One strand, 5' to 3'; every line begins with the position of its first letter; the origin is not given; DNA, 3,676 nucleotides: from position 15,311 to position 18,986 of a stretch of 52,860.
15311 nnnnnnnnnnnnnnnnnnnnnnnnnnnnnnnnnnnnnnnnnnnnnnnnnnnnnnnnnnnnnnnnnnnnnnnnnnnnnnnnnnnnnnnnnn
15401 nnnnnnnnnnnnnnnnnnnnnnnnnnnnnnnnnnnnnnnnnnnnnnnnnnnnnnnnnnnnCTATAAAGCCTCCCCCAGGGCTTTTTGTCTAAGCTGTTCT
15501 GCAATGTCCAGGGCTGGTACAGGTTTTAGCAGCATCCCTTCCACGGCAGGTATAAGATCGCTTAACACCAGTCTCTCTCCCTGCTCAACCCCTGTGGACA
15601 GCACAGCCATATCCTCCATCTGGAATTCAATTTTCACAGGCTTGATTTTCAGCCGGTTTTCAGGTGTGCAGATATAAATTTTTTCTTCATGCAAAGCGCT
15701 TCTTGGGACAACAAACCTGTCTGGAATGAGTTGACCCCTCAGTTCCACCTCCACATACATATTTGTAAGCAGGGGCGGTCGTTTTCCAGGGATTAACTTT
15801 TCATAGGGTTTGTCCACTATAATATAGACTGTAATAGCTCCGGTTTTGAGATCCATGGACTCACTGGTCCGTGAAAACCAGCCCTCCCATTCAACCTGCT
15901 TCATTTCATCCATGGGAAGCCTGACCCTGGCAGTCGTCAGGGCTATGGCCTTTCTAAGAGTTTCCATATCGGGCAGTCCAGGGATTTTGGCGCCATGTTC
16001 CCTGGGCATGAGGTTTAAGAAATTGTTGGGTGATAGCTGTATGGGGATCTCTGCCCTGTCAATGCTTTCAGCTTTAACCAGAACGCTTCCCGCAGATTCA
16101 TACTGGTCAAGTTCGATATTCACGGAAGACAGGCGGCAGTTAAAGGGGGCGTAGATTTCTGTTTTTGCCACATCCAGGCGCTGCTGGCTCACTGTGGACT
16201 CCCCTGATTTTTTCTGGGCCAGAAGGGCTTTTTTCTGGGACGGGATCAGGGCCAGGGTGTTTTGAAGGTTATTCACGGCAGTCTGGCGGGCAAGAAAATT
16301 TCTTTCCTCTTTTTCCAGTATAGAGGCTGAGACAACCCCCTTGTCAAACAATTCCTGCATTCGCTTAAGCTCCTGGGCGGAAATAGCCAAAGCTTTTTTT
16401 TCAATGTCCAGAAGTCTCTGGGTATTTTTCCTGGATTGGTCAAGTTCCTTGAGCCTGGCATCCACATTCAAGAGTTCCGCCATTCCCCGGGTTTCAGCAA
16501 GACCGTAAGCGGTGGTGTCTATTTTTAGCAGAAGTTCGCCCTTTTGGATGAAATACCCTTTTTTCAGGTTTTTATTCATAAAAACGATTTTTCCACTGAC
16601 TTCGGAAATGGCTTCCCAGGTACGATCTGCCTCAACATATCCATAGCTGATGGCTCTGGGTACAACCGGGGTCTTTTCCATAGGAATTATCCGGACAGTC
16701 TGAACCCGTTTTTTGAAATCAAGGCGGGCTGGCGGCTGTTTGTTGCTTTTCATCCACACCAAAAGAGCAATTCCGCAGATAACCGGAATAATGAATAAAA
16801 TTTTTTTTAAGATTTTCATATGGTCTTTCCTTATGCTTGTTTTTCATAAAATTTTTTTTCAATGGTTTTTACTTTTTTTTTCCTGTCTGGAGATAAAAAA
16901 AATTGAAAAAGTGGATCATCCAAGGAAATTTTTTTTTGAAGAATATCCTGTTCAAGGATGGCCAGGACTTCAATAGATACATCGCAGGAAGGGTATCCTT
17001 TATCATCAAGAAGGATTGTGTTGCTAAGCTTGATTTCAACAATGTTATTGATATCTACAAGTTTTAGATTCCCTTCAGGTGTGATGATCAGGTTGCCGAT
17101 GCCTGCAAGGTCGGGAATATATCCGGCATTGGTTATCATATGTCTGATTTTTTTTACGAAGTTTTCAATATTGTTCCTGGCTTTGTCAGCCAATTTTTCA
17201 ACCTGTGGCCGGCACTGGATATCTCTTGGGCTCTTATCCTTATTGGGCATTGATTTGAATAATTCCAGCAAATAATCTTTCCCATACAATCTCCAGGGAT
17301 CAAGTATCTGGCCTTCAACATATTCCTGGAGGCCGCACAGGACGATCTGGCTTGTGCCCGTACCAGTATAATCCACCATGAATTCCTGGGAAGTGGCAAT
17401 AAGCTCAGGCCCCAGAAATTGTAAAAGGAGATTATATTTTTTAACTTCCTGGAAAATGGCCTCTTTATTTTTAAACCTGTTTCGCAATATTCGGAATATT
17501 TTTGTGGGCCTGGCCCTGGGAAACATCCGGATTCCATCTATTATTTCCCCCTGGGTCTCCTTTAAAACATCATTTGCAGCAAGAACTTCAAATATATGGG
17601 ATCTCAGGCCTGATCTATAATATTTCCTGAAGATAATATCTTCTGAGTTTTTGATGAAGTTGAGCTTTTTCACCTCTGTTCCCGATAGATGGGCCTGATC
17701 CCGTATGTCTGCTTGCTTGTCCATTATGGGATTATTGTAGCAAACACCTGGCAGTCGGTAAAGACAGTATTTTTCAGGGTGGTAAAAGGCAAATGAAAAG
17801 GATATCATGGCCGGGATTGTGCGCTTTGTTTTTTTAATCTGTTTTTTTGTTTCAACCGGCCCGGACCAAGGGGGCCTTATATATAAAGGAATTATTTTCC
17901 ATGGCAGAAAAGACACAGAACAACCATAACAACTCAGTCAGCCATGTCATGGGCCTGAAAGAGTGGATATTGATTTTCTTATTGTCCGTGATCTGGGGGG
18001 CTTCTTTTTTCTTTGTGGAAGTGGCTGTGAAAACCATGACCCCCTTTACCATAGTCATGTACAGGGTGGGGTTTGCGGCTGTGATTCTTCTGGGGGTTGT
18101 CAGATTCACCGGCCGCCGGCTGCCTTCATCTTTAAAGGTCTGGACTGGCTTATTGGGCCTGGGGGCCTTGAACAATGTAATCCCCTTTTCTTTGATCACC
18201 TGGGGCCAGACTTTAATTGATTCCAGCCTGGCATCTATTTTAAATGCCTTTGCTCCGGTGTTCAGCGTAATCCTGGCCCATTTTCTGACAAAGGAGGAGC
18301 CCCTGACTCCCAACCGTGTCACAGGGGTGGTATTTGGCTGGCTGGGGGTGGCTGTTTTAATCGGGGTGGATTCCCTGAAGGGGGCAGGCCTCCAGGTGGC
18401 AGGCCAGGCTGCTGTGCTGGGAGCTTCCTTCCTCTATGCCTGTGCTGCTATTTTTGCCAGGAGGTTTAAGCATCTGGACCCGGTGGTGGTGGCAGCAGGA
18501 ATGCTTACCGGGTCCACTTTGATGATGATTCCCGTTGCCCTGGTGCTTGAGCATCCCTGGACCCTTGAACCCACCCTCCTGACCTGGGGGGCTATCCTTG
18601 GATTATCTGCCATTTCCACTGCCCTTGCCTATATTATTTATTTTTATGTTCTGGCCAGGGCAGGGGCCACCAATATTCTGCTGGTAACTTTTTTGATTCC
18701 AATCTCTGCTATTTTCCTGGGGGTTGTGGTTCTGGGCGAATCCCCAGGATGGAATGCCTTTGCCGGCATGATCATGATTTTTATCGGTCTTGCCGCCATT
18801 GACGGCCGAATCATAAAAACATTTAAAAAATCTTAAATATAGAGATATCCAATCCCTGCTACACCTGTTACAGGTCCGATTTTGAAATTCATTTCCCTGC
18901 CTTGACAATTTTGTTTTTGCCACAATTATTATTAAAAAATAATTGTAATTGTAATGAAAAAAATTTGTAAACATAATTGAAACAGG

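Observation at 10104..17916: Five tightly coupled genes: kinase-like protein, RND adaptor, RND pump, MttB-family methyltransferase and racemase-like protein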

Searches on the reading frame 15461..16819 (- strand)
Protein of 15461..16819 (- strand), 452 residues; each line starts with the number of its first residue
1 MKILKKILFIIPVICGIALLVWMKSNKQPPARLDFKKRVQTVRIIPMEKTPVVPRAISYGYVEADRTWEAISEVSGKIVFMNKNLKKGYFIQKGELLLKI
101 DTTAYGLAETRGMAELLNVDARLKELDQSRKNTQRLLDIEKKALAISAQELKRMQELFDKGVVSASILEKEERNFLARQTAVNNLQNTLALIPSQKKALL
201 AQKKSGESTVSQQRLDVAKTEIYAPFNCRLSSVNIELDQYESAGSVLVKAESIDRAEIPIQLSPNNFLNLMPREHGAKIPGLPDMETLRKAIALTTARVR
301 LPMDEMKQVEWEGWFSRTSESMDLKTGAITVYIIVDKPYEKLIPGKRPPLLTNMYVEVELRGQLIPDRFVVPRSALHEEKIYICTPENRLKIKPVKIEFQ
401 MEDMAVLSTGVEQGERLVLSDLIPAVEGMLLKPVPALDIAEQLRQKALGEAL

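Call 3: search_protein_families(library=pfam, proteins=[window:15461-16819:-], max_evalue=0.01)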
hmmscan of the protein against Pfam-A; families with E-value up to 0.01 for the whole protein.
window:15461-16819:- (452 aa): 1 family
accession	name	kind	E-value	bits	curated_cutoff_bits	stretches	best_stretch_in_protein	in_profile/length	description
PF13437.12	HlyD_3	-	5.5e-05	24.3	22.2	0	222-264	2-44/106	HlyD family secretion protein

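Call 4: search_protein_families(library=ncbifam, proteins=[window:15461-16819:-], max_evalue=0.01)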
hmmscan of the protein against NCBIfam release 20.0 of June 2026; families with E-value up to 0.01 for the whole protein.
window:15461-16819:- (452 aa): 13 families
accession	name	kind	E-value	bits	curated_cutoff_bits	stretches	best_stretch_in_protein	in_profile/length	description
TIGR01730.1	RND_mfp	subfamily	2.7e-28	98.9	94.9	2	195-429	110-317/322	efflux RND transporter periplasmic adaptor subunit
TIGR00998.1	8a0101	subfamily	4.7e-13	48.8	390.8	1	61-247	37-232/334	EmrA/EmrK family multidrug efflux transporter periplasmic adaptor subunit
NF007785.0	PRK10476.1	equivalog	4.9e-10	38.8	376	1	60-243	42-232/347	multidrug transporter subunit MdtN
NF008589.1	PRK11556.1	equivalog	1e-09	37.8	391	1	51-157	67-168/392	MdtA/MuxA family multidrug efflux RND transporter periplasmic adaptor subunit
NF033834.1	RND_adapt_MexA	exception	2.9e-08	33.2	750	1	295-442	225-369/373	multidrug efflux RND transporter periplasmic adaptor subunit MexA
TIGR00999.1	8a0102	subfamily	1e-06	28.1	319.3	1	350-419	191-264/271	CzcB/NccB family metal efflux transporter periplasmic adaptor subunit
NF011604.1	PRK15030.1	equivalog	1.9e-06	27.1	765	1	204-429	158-371/397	multidrug efflux RND transporter periplasmic adaptor subunit AcrA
NF045904.1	RND-peri-MexE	equivalog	1.9e-06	27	714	1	48-148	44-138/390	multidrug efflux RND transporter periplasmic adaptor subunit MexE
NF033138.2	RND-peri-MexC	equivalog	5.4e-06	25.8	625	1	32-149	28-139/375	MexC family multidrug efflux RND transporter periplasmic adaptor subunit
NF007132.1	PRK09578.1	equivalog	3.8e-05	22.6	512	0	322-439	268-381/396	MexX/AxyX family multidrug efflux RND transporter periplasmic adaptor subunit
NF038010.1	ABC_adapt_DarC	equivalog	9.1e-05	21.3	450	1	72-240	77-251/417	darobactin export ABC transporter periplasmic adaptor subunit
NF002939.0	PRK03598.1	equivalog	0.00034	19.9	393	1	69-229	46-214/332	secretion protein HlyD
TIGR02971.1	heterocyst_DevB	subfamily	0.0031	16.9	129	1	107-223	71-189/327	ABC exporter membrane fusion protein, DevB family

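Call 90: search_solved_structures(query=window:15461-16819:-, max_evalue=0.001, show_alignments=0)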
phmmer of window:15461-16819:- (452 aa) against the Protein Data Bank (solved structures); distinct sequences matched with E-value up to 0.001: 10.
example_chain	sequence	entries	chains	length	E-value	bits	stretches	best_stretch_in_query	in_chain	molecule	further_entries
9tg4_D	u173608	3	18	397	6.5e-09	38.2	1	204-433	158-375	Multidrug efflux pump subunit AcrA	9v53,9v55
5v5s_D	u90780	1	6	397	8.8e-09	37.8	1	204-433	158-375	Multidrug efflux pump subunit AcrA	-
6iok_I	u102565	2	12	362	9.6e-08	34.4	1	293-443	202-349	Multidrug resistance protein MexA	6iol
2v4d_A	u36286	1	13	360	1e-07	34.3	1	293-443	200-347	MULTIDRUG RESISTANCE PROTEIN MEXA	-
1t5e_A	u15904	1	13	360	1e-07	34.3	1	293-443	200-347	Multidrug resistance protein mexA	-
1vf7_A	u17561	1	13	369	1.1e-07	34.2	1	293-443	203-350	Multidrug resistance protein mexA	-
6ta5_D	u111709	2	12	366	1.1e-07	34.2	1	293-443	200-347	MexA family multidrug efflux RND transporter periplasmic adaptor subunit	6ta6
5ng5_E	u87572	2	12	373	1.7e-07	33.6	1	204-433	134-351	Multidrug efflux pump subunit AcrA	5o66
9j3d_D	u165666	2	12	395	1e-06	31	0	198-428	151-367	RND efflux system, MexC-like protein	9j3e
2f1m_A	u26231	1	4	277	0.0009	21.3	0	204-377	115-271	Acriflavine resistance protein A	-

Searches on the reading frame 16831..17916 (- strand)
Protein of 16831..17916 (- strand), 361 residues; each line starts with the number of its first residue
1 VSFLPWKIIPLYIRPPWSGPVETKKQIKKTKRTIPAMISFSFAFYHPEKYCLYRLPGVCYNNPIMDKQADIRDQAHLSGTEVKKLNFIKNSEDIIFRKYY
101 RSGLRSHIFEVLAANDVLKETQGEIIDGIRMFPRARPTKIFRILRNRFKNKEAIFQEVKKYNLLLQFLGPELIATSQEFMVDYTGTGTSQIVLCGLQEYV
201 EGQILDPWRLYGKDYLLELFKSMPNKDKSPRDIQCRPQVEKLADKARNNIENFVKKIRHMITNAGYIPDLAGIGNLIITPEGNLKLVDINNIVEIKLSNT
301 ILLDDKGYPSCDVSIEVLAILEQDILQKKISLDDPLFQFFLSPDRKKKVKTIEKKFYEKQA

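Call 3: search_protein_families(library=pfam, proteins=[window:16831-17916:-], max_evalue=0.01)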
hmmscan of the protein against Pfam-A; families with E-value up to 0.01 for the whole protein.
window:16831-17916:- (361 aa): 1 family
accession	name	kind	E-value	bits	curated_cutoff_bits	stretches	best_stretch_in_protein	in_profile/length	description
PF18175.6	HU-CCDC81_bac_2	-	0.0064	16.8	35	0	244-284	16-55/70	CCDC81-like prokaryotic HU domain 2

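Call 4: search_protein_families(library=ncbifam, proteins=[window:16831-17916:-], max_evalue=0.01)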
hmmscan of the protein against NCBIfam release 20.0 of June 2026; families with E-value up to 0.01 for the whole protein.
window:16831-17916:- (361 aa): 0 families

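Call 23: search_solved_structures(query=window:16831-17724:-, max_evalue=10, show_alignments=2)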
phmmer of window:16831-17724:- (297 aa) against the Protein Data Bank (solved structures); distinct sequences matched with E-value up to 10: 2.
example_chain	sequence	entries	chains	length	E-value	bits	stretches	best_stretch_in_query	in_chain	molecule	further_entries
1t08_B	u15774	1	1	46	1.3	11.7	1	88-127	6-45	Beta-catenin-interacting protein 1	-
1luj_B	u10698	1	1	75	1.4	11.6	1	88-128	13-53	Beta-catenin-interacting protein 1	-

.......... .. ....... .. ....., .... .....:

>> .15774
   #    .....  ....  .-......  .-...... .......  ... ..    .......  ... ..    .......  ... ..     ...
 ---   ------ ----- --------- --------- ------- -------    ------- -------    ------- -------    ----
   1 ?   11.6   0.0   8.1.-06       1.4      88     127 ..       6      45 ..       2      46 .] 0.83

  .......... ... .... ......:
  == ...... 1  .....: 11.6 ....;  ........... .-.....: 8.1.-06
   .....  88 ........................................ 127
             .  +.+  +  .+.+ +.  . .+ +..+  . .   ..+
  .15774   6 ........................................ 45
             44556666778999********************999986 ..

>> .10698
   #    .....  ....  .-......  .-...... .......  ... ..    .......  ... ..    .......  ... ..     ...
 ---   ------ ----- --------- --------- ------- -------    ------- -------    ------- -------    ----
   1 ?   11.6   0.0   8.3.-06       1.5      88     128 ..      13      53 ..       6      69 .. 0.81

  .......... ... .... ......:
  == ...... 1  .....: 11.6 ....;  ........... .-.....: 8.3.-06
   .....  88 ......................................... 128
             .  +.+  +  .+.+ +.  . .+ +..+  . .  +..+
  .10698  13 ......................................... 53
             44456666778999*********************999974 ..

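Call 26: find_homologous_proteins(query=window:16831-17724:-)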
Query window:16831-17724:- (297 aa): 1244 proteins with E <= 0.001 among 3573 candidates; the best 120 are listed.
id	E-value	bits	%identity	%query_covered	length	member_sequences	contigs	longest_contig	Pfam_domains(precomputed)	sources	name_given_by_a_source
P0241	2.1e-192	656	100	100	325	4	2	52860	-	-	-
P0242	1.1e-157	542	84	99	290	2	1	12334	-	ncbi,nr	ncbi:MAG: hypothetical protein KAH09_00605 [Desulfobacula sp.]|nr:hypothetical protein [Desulfobacul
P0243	1.3e-146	506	80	99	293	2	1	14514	-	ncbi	-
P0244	1.5e-139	482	76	99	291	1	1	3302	-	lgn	-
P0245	3.3e-136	471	73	99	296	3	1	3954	-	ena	-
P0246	4.8e-136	471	74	99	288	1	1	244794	-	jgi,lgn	jgi:hypothetical protein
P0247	9.4e-136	470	74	99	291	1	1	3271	-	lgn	-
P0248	2.2e-135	469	73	99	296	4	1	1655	-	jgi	jgi:hypothetical protein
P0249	2.6e-135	469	73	99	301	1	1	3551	-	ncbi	-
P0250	2.9e-135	468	74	99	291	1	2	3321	-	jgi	jgi:hypothetical protein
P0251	3.3e-135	468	74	99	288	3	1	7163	-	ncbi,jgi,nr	ncbi:MAG: hypothetical protein DRH26_05255 [Deltaproteobacteria bacterium]|nr:MAG: hypothetical prot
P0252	1.4e-134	466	73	99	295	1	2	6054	-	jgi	-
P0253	1.5e-134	466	73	99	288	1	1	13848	-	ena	-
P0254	1.9e-134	466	73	99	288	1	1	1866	-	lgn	-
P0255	1.9e-134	466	73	99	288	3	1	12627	-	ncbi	-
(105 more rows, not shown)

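Call 40: find_related_loci(query=A2, collection=metagenome_contigs, flank=10000)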
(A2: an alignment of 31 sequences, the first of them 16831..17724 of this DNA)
Query A2 (297 aa) in metagenome_contigs; peptide patterns used: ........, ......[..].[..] (x = any residue, [..] = any of these).
545 stretches matched a pattern; 411 encode a relative of the query (tblastn E <= 1e-3); the best 80 are kept; 80 distinct loci.
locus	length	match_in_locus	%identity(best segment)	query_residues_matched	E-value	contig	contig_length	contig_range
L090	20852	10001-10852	87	1-293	2e-168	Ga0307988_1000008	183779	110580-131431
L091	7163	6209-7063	74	1-293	2e-143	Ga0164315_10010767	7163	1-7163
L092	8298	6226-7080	73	1-293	1e-142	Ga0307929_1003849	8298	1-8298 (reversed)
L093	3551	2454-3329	73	1-293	2e-147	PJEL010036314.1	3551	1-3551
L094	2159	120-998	73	1-293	1e-151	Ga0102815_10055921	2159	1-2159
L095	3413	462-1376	67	1-293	2e-141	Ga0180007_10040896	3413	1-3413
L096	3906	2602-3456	68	1-294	6e-138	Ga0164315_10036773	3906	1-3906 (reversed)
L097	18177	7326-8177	70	2-294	5e-134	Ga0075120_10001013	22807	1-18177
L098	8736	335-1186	68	2-294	7e-132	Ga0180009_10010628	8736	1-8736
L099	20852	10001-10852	69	2-294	6e-132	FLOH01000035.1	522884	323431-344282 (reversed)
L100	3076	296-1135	71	6-294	8e-137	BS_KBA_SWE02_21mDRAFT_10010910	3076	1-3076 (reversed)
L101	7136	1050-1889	67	6-294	1e-130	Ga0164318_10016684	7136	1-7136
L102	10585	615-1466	67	1-293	2e-130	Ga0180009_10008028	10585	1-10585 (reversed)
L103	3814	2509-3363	68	1-294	5e-132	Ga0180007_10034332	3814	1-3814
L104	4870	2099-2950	68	2-294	2e-130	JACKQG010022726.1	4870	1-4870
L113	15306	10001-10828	66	1-293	2e-125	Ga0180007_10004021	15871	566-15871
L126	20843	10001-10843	56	6-295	1e-104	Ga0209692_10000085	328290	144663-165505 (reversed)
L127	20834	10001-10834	55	6-292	2e-101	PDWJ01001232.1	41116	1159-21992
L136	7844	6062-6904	56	6-295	7e-100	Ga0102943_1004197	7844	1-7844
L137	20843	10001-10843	53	6-295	2e-98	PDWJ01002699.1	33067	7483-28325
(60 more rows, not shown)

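Call 45: predict_structure(alignment_id=A2)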
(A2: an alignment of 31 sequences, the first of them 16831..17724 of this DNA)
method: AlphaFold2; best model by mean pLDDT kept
length: 297 residues; sequences in the alignment: 31
mean_pLDDT: 77.9   pTM: 0.80
mean pLDDT of the five models: 77.9, 68.8, 60.3, 55.8, 50.8
residues with pLDDT >= 90: 73; 70-90: 143; 50-70: 66; < 50: 15
segments of 3 or more residues with pLDDT < 50: 36-41, 63-66
pLDDT, mean of each block of 10 residues (from residue 1): 60 62 56 53 71 74 53 78 76 85 91 77 70 87 77 87 53 83 96 93 82 92 79 79 85 92 88 89 90 76
secondary structure, 60 per line:
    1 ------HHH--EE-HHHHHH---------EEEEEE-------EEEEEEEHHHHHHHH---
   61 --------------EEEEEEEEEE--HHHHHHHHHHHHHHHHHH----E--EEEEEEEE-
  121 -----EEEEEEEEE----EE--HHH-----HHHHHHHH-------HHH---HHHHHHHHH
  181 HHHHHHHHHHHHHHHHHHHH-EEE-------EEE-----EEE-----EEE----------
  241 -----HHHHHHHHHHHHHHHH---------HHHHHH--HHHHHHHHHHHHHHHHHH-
elements in order: H15-20 E30-35 E43-49 H50-57 E75-84 H87-104 E112-119 E126-134 H151-158 H172-200 E202-204 E212-214 E220-222 E228-230 H246-261 H271-276 H279-296

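Call 50: fold_search(model_id=the predicted structure, library=pdb)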
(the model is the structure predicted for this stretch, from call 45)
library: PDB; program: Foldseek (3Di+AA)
matches with E <= 10: 1933; with E <= 0.001: 301
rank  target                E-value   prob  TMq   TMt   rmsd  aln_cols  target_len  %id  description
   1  2a1a_B                4.4e-06  1.00  0.40  0.43  10.0       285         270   12  PKR kinase domain-eIF2alpha Complex (released 2005-09-27)
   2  8qel_B                1.0e-05  1.00  0.40  0.44   9.4       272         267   15  PKR kinase domain- eIF2alpha in complex with compound (released 2023-09-13)
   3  4o38_B                1.3e-05  1.00  0.40  0.43  12.7       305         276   13  Crystal structure of the human cyclin G associated kinase (GAK) (released 2014-01-01)
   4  4y8d_A                1.3e-05  1.00  0.38  0.41  13.0       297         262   12  Crystal structure of Cyclin-G associated kinase (GAK) complexed with selective 12i inhibitor (released 2015-04-08)
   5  5flf_B                1.6e-05  1.00  0.33  0.33  13.0       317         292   12  DISEASE LINKED MUTATION IN FGFR (released 2016-03-30)
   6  4c59_A                1.8e-05  1.00  0.39  0.42  11.1       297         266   12  Structure of GAK kinase in complex with nanobody (NbGAK_4) (released 2013-10-09)
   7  7wj6_B                2.1e-05  1.00  0.36  0.42  11.3       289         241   12  Crystal Structure of the Kinase Domain of a Class III Lanthipeptide Synthetase CurKC (released 2022-11-09)
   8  6d3k_B                2.4e-05  1.00  0.41  0.46  10.0       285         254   14  Crystal structure of unphosphorylated human PKR kinase domain in complex with ADP (released 2019-07-10)
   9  2f2c_B                2.4e-05  1.00  0.38  0.40   8.7       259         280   10  X-ray structure of human CDK6-Vcyclinwith the inhibitor aminopurvalanol (released 2006-06-13)
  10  6lvm                  2.4e-05  1.00  0.34  0.35  13.4       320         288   13  Crystal structure of FGFR3 in complex with pyrimidine derivative (released 2020-04-08)
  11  4c58_A                2.7e-05  1.00  0.40  0.43  12.5       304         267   13  Structure of GAK kinase in complex with nanobody (NbGAK_4) (released 2013-10-09)
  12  6d3k_A                4.8e-05  1.00  0.42  0.47  10.5       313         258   12  Crystal structure of unphosphorylated human PKR kinase domain in complex with ADP (released 2019-07-10)
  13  7wj7_B                4.8e-05  1.00  0.38  0.44  11.3       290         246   11  Crystal Structure of the Kinase Domain with Adenosine of a Class III Lanthipeptide Synthetase CurKC (released 2022-11-09)
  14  3js2_B                4.8e-05  1.00  0.34  0.34  12.8       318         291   11  Crystal structure of minimal kinase domain of fibroblast growth factor receptor 1 in complex with 5-(2-thienyl)nicotin (released 2010-02-23)
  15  2euf_B                5.1e-05  1.00  0.37  0.39   8.9       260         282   12  X-ray structure of human CDK6-Vcyclin in complex with the inhibitor PD0332991 (released 2006-07-04)
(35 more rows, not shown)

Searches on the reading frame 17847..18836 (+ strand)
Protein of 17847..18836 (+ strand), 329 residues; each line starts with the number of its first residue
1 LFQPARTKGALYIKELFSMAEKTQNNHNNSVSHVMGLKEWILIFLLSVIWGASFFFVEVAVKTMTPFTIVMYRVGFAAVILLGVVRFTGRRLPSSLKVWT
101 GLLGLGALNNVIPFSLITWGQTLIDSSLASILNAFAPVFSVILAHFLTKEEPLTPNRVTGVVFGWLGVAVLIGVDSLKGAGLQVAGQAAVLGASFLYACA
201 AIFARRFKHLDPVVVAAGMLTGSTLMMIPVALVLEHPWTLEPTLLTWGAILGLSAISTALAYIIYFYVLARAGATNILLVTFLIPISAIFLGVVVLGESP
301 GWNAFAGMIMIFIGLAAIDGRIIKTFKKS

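Call 3: search_protein_families(library=pfam, proteins=[window:17847-18836:+], max_evalue=0.01)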
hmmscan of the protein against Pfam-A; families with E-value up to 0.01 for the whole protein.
window:17847-18836:+ (329 aa): 1 family
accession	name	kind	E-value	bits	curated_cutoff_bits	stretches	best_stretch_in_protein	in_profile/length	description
PF00892.27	EamA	-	1e-42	146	28.2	2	41-172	5-134/135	EamA-like transporter family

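Call 4: search_protein_families(library=ncbifam, proteins=[window:17847-18836:+], max_evalue=0.01)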
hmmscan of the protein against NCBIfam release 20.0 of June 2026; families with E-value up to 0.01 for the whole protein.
window:17847-18836:+ (329 aa): 4 families
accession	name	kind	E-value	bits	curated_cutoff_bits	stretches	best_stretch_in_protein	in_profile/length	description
TIGR00950.1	2A78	equivalog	7.6e-25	87.8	230.2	1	50-314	1-262/264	carboxylate/amino acid/amine transporter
NF008432.0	PRK11272.1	equivalog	3.9e-17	62.4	270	1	43-315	15-282/294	drug/metabolite exporter YedA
NF008523.0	PRK11453.1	equivalog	4.2e-09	36.4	472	1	35-315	1-282/299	O-acetylserine/cysteine exporter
NF050091.1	ArAmAcExpYddG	equivalog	7e-08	32.3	300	1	56-263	22-227/285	aromatic amino acid exporter YddG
